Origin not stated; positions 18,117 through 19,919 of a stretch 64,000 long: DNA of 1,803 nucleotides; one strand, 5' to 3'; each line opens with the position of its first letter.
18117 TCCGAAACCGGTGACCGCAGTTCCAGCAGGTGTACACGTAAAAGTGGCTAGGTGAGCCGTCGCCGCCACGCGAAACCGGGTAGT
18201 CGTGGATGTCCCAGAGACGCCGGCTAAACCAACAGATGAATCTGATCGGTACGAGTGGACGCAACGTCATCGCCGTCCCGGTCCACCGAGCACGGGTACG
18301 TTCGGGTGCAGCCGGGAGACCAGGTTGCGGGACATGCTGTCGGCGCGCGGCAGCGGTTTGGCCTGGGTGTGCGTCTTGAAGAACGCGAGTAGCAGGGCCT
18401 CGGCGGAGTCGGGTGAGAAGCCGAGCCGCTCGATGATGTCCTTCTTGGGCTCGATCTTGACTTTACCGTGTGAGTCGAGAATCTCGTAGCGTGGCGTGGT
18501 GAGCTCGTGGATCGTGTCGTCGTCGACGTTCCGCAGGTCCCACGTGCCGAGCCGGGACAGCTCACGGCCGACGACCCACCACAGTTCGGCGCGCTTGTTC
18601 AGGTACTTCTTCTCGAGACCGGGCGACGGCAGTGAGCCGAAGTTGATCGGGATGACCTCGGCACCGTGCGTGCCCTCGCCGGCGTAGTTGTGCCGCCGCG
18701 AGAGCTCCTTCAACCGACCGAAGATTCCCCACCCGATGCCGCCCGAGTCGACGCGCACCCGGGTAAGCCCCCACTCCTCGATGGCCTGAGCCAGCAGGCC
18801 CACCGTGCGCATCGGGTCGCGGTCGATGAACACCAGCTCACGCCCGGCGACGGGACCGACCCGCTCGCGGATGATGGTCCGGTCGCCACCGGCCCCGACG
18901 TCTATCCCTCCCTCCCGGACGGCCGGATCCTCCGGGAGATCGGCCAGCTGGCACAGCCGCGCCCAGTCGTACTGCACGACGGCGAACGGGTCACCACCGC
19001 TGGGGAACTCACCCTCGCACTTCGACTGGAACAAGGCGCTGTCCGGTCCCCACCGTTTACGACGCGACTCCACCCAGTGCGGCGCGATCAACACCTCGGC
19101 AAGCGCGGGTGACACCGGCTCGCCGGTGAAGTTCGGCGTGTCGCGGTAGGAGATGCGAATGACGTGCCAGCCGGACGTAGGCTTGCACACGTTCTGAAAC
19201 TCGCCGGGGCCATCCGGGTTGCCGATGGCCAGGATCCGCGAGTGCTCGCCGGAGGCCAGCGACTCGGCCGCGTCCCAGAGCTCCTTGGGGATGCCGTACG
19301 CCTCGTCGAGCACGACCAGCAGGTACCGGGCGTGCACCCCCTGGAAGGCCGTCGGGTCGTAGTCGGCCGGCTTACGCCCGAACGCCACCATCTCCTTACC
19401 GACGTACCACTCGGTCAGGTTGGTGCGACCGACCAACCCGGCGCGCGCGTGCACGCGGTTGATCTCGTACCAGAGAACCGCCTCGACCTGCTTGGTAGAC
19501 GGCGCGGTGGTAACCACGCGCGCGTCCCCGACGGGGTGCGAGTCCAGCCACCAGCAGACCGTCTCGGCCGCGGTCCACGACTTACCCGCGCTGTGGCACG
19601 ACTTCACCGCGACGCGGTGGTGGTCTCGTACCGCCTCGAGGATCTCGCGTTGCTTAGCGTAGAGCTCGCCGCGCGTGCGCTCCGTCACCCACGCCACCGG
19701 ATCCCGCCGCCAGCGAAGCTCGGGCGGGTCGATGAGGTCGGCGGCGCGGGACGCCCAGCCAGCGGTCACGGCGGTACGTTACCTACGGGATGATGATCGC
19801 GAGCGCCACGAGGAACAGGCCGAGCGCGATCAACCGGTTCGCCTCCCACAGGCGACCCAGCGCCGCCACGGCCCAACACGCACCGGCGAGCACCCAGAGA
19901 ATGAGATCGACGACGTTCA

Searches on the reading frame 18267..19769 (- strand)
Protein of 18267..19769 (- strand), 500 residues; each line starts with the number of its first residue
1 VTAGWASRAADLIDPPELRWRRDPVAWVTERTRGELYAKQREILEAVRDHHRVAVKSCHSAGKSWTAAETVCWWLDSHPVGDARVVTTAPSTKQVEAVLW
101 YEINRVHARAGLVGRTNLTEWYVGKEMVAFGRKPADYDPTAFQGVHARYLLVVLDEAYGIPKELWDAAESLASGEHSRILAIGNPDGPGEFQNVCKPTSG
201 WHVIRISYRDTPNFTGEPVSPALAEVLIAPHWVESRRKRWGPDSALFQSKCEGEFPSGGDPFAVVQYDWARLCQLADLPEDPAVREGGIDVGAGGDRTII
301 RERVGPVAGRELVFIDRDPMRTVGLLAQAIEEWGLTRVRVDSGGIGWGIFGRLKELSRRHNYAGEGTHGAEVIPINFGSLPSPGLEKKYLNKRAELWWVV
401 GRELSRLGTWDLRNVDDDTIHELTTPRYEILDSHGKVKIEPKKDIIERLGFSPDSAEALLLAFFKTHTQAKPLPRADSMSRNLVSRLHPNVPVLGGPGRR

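Call 81: search_protein_families(library=phrogs, proteins=[window:18267-19769:-], max_evalue=0.00001)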
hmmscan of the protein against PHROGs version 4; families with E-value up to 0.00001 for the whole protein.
window:18267-19769:- (500 aa): 2 families
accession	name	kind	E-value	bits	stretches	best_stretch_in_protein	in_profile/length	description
phrog_2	-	head and packaging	2.4e-35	123.5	1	23-467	253-593/807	terminase large subunit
phrog_5902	-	unknown function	4.1e-13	50.3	1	27-213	25-229/359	-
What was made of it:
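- On MuF / SPP1 gp7 minor head proteins (PF04233): The large terminase is at 18267-19769 (call 81).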
